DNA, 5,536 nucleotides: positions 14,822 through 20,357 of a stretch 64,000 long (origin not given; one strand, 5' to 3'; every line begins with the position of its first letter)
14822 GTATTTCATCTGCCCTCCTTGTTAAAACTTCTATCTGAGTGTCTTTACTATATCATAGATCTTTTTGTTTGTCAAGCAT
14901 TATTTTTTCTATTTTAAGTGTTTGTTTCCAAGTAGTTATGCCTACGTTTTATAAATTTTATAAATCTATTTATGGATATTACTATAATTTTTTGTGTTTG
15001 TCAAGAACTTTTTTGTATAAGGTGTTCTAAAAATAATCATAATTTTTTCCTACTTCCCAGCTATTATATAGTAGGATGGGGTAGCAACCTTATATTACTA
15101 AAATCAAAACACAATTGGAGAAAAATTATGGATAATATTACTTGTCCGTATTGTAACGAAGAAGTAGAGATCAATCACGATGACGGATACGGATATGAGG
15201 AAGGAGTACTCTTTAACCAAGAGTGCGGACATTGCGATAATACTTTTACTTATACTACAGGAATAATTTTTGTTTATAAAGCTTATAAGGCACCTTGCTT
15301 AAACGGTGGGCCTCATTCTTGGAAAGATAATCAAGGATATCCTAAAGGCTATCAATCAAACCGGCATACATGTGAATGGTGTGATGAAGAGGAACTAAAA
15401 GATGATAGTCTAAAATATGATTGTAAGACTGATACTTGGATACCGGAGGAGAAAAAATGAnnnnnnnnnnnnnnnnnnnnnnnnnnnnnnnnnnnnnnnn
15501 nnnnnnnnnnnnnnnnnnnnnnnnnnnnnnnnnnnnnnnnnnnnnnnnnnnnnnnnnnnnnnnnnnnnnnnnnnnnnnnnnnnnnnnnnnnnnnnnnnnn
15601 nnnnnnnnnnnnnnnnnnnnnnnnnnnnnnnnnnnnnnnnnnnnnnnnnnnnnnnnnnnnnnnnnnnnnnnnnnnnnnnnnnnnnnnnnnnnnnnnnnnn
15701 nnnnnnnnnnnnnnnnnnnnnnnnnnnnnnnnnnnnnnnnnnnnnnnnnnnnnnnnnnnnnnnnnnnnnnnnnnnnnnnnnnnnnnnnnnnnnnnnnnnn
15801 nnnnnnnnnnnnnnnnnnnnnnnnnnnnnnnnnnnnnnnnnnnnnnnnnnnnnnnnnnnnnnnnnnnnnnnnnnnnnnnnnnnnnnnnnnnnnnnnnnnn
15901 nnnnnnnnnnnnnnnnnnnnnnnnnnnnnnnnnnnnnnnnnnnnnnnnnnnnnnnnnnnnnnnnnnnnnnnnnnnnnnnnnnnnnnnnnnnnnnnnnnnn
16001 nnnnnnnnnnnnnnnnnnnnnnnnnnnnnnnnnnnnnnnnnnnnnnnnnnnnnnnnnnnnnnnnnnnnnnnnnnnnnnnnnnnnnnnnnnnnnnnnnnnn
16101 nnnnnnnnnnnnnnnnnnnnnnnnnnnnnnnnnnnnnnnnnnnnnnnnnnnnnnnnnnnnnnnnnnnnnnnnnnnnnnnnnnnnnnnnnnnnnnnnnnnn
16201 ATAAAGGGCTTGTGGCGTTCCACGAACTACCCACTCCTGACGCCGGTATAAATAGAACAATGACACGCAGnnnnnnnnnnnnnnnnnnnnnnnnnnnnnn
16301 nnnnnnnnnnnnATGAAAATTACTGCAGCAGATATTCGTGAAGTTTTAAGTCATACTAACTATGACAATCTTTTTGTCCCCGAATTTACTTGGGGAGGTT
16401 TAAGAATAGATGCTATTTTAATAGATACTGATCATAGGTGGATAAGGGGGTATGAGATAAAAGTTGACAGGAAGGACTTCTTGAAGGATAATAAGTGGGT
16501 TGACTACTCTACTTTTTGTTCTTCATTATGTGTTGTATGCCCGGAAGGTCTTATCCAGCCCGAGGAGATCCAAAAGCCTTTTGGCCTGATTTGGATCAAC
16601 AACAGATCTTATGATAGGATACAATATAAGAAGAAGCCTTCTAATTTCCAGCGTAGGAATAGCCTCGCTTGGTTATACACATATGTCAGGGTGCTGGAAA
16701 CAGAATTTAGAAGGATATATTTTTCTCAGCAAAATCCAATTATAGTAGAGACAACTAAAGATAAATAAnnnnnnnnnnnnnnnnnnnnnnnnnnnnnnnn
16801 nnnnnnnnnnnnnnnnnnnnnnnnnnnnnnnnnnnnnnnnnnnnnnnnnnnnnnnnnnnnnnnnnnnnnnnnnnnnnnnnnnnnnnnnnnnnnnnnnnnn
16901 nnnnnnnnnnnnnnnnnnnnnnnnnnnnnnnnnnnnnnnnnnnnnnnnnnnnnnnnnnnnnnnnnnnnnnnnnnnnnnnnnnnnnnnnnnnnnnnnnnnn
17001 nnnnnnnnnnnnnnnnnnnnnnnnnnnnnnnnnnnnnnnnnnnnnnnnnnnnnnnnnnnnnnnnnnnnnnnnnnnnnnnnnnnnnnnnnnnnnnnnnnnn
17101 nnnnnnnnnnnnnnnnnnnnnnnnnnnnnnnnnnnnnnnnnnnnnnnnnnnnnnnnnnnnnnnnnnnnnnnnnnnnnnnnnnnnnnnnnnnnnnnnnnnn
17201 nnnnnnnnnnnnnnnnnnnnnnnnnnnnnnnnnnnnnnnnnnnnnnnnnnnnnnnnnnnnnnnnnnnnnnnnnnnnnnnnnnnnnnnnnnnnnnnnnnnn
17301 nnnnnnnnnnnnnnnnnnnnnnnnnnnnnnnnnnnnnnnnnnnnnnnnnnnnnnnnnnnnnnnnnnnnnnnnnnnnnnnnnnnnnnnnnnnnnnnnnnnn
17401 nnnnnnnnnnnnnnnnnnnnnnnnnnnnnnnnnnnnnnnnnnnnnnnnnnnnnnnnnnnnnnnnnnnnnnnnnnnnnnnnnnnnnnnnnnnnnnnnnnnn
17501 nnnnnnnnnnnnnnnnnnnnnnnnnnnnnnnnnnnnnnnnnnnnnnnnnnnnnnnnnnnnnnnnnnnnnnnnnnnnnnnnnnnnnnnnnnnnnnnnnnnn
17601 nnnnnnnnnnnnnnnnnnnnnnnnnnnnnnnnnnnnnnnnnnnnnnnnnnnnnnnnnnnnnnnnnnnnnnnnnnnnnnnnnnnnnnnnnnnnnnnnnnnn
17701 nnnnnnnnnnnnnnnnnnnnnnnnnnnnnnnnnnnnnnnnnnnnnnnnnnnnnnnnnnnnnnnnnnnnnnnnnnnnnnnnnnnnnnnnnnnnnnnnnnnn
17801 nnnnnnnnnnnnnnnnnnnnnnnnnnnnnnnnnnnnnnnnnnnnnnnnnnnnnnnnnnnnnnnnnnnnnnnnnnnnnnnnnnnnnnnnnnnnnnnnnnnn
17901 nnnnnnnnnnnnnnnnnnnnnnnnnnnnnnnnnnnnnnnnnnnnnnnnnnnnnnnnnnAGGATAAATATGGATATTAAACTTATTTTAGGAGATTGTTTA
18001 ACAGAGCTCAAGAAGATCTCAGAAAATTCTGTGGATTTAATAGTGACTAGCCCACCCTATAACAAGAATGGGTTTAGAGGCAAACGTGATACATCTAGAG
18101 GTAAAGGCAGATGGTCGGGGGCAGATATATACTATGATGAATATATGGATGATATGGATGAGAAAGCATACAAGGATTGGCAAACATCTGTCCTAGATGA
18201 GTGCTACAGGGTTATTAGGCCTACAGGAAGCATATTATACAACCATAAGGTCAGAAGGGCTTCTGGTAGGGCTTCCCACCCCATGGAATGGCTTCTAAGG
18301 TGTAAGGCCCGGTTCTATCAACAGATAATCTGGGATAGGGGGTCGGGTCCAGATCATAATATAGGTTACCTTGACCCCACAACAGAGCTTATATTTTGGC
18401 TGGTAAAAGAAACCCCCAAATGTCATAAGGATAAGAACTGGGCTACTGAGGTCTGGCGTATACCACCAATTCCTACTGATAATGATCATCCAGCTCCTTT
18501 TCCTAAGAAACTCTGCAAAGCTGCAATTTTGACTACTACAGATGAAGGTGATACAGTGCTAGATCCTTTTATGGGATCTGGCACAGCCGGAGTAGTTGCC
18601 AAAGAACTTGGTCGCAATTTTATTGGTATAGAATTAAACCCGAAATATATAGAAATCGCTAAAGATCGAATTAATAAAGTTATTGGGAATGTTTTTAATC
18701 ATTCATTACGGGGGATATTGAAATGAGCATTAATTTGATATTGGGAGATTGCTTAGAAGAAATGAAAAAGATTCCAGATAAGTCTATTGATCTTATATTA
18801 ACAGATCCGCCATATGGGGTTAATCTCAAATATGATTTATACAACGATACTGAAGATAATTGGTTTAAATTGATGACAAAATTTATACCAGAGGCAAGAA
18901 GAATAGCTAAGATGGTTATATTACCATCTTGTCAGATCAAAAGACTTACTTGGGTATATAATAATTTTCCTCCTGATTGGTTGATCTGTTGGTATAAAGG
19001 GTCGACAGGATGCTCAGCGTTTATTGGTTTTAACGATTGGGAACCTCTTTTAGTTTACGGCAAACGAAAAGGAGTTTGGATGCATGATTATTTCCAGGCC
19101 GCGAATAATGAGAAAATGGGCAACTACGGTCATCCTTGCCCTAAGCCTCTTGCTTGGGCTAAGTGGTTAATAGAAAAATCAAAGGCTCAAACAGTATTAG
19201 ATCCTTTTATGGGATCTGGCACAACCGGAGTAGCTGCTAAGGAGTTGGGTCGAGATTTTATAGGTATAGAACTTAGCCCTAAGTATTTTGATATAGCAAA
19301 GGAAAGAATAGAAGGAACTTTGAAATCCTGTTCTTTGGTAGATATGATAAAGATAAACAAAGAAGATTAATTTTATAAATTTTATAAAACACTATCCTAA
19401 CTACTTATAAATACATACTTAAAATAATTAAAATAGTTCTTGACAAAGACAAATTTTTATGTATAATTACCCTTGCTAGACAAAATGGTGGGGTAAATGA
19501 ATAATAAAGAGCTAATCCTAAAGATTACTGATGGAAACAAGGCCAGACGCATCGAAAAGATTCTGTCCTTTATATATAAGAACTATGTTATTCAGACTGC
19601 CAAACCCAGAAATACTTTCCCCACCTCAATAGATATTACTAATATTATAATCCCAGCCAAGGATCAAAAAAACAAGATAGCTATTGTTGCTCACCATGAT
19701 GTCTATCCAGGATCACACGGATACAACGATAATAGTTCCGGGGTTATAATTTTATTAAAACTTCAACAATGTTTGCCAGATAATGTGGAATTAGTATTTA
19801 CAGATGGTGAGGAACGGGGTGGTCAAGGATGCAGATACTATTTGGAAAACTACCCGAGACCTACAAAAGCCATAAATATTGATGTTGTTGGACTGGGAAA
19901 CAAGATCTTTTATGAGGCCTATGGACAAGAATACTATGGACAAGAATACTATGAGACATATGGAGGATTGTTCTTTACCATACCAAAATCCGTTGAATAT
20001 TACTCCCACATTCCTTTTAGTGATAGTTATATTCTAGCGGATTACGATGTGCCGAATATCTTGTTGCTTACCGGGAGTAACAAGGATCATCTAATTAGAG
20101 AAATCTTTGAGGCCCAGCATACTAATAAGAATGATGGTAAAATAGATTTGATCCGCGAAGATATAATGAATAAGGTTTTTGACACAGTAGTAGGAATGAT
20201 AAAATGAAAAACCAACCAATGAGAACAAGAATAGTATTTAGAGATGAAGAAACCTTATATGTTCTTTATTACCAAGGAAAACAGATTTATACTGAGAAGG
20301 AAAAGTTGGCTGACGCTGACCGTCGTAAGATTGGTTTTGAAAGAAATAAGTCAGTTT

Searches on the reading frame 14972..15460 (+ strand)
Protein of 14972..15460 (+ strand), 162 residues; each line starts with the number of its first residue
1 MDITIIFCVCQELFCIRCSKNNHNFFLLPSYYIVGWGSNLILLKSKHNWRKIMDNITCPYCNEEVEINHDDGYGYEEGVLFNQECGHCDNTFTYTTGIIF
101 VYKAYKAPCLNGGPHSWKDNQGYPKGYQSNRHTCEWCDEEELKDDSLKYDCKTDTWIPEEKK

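Call 58: search_protein_families(library=pfam, proteins=[window:14972-15460:+], max_evalue=0.01)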
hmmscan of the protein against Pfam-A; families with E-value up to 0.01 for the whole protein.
window:14972-15460:+ (162 aa): 1 family
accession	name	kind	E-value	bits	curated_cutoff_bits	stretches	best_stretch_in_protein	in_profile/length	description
PF24042.1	DUF7351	-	0.0011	19.2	31.2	1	47-103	59-115/177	Domain of unknown function (DUF7351)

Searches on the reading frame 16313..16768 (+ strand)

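Call 58: search_protein_families(library=pfam, proteins=[window:16313-16768:+], max_evalue=0.01)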
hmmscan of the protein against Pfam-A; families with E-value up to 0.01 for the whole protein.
window:16313-16768:+ (151 aa): 1 family
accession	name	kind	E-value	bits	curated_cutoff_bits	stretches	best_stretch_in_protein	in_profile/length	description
PF06319.18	MmcB-like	-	0.00014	22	22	1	22-79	33-90/148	DNA repair protein MmcB-like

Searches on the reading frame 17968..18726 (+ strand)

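Call 8: search_protein_families(library=pfam, proteins=[window:17968-18726:+], max_evalue=0.01)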
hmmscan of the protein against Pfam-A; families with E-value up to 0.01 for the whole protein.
window:17968-18726:+ (252 aa): 8 families
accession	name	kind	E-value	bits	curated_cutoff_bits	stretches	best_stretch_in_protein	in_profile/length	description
PF01555.25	N6_N4_Mtase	-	1.2e-41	143.5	26.7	1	22-232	1-220/221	DNA methylase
PF01170.24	UPF0020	-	7.9e-06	26.1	22.3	0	172-227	6-62/197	RMKL-like, methyltransferase domain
PF09445.16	Methyltransf_15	-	0.00089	19.3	22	0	3-31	51-81/165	RNA cap guanine-N2 methyltransferase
PF08241.18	Methyltransf_11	-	0.0011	20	21.2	0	203-238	6-41/95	Methyltransferase domain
PF02384.22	N6_Mtase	-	0.0026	17.6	20.4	0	3-50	107-151/311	N-6 DNA Methylase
PF13847.12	Methyltransf_31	-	0.0029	17.8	27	0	192-236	2-49/145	Methyltransferase domain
PF13649.12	Methyltransf_25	-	0.003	18.7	27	0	197-236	1-42/97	Methyltransferase domain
PF02475.24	TRM5-TYW2_MTfase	-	0.0075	16.7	28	0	186-238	29-85/164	TRM5/TYW2 methyltransferase domain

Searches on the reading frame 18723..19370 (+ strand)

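Call 8: search_protein_families(library=pfam, proteins=[window:18723-19370:+], max_evalue=0.01)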
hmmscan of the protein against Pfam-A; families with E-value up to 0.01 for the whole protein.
window:18723-19370:+ (215 aa): 5 families
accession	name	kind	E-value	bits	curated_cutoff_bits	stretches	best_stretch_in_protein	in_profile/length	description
PF01555.25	N6_N4_Mtase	-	4.7e-28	99.1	26.7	2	115-194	140-221/221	DNA methylase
PF01170.24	UPF0020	-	0.00012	22.2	22.3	0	15-36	113-136/197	RMKL-like, methyltransferase domain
PF03602.21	Cons_hypoth95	-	0.0018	18.4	24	0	148-197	35-85/182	Conserved hypothetical protein 95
PF09445.16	Methyltransf_15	-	0.0042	17.1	22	0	3-51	51-106/165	RNA cap guanine-N2 methyltransferase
PF02384.22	N6_Mtase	-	0.0084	15.9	20.4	0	3-51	107-153/311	N-6 DNA Methylase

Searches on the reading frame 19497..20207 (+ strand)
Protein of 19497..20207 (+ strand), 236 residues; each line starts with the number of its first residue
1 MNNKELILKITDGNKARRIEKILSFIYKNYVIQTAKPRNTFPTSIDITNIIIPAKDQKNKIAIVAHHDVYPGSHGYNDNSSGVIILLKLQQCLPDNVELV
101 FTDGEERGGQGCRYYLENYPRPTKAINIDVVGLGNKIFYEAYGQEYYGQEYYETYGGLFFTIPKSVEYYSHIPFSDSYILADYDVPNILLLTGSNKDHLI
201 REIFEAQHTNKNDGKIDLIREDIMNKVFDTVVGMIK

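Call 8: search_protein_families(library=pfam, proteins=[window:19497-20207:+], max_evalue=0.01)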
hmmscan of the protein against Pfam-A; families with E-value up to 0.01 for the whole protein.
window:19497-20207:+ (236 aa): 1 family
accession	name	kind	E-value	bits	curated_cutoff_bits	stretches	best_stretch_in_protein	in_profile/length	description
PF04389.22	Peptidase_M28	-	2.9e-13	50.4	21.3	1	52-190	6-158/193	Peptidase family M28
